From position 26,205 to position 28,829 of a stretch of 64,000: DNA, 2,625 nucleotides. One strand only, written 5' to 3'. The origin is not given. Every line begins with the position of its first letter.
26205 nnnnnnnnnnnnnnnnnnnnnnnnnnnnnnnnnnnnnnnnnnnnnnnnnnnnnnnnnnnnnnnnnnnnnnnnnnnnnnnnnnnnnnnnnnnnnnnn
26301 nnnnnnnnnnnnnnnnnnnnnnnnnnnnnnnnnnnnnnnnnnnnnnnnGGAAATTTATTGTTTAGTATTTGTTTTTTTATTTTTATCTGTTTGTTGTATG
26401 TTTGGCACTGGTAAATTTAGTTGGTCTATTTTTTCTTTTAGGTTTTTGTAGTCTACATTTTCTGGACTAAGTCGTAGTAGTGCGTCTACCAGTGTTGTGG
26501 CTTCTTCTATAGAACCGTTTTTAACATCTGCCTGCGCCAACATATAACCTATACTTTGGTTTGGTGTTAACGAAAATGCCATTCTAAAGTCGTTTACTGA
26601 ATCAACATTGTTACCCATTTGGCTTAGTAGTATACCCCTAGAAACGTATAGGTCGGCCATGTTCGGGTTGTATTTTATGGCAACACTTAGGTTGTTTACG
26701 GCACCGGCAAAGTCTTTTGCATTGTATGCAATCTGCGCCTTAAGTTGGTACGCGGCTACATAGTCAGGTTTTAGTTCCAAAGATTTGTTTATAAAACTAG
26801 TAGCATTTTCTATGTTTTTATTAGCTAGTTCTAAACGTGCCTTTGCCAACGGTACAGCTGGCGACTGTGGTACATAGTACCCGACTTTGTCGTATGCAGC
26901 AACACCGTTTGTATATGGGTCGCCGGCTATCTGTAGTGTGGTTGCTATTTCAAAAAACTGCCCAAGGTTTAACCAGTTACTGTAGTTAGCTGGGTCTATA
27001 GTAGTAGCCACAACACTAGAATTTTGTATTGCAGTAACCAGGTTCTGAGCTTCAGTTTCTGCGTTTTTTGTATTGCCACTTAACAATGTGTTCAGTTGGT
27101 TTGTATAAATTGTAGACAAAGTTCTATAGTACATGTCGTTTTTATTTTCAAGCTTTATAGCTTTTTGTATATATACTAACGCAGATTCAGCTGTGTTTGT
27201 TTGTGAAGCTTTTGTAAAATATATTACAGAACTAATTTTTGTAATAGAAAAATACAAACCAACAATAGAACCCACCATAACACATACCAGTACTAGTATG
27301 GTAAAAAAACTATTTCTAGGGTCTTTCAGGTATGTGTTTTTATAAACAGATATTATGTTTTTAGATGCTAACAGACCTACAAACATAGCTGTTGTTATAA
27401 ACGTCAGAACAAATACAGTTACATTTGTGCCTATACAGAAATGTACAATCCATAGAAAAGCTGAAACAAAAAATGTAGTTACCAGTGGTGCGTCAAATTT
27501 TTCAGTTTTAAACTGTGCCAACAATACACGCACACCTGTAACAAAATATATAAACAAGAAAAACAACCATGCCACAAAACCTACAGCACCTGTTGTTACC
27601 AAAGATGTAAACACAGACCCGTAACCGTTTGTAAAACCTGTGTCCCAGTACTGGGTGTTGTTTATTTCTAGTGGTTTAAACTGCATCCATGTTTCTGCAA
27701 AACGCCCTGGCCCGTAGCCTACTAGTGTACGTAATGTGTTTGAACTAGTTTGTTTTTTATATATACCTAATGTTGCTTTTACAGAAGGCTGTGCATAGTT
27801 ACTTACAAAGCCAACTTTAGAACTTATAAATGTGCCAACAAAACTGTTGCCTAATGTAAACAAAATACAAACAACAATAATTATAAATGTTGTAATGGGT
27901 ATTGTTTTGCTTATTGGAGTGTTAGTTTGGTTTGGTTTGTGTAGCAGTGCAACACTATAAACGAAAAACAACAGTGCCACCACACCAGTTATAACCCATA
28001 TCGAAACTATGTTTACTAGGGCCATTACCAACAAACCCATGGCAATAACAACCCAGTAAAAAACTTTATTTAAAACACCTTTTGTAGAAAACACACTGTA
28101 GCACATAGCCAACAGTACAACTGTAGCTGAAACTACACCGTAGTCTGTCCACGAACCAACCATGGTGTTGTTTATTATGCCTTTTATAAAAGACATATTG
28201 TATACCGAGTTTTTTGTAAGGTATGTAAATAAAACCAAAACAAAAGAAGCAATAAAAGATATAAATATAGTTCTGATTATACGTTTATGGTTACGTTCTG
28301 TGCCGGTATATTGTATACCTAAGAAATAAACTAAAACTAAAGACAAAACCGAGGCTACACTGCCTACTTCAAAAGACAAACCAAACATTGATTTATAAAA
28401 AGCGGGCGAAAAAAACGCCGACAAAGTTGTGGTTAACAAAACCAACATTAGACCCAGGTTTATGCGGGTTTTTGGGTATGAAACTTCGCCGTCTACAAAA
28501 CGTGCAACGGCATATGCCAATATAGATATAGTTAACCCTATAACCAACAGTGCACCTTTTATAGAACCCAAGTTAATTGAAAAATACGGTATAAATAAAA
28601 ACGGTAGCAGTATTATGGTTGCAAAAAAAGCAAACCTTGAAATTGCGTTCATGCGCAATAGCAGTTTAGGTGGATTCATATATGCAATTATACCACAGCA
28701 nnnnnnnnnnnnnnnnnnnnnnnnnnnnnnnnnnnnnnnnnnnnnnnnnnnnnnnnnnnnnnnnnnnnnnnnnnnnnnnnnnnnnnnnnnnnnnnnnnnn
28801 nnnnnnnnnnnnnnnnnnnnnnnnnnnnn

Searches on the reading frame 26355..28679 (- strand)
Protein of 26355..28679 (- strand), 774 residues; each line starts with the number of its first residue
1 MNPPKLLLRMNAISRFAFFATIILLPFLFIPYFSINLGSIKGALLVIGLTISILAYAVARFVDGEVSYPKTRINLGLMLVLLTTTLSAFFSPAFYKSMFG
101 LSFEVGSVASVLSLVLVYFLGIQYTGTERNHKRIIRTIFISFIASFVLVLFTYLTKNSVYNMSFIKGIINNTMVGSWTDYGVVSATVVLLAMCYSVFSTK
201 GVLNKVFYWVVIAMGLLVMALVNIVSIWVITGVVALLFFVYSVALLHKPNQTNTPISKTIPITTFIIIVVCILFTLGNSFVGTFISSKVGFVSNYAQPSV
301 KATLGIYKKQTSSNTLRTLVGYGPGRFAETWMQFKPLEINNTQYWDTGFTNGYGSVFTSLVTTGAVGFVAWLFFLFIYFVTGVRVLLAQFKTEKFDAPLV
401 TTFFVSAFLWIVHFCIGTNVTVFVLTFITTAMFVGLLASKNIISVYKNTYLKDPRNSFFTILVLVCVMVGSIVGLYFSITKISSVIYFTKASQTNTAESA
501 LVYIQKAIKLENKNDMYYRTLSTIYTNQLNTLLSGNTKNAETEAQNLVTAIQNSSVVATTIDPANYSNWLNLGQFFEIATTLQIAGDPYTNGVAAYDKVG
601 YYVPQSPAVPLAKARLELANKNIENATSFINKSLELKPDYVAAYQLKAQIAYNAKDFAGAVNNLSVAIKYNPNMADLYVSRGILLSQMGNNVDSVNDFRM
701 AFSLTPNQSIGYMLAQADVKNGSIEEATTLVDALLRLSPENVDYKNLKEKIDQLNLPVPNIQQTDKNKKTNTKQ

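Call 57: search_protein_families(library=pfam, proteins=[window:26355-28679:-], max_evalue=0.00001)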
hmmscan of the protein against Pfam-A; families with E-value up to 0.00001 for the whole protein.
window:26355-28679:- (774 aa): 5 families
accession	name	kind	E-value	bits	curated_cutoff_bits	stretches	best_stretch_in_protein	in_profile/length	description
PF14559.12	TPR_19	-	2.7e-11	44.1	25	0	707-751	24-68/68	Tetratricopeptide repeat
PF07719.23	TPR_2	-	4.8e-09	36.1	27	0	642-673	2-33/34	Tetratricopeptide repeat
PF13431.12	TPR_17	-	1.1e-06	28.8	24.4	0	631-660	3-32/34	Tetratricopeptide repeat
PF13414.12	TPR_11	-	6.7e-06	26.1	26.8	0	655-689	8-42/42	TPR repeat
PF13428.12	TPR_14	-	1e-05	26.2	23.5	0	611-650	5-44/44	Tetratricopeptide repeat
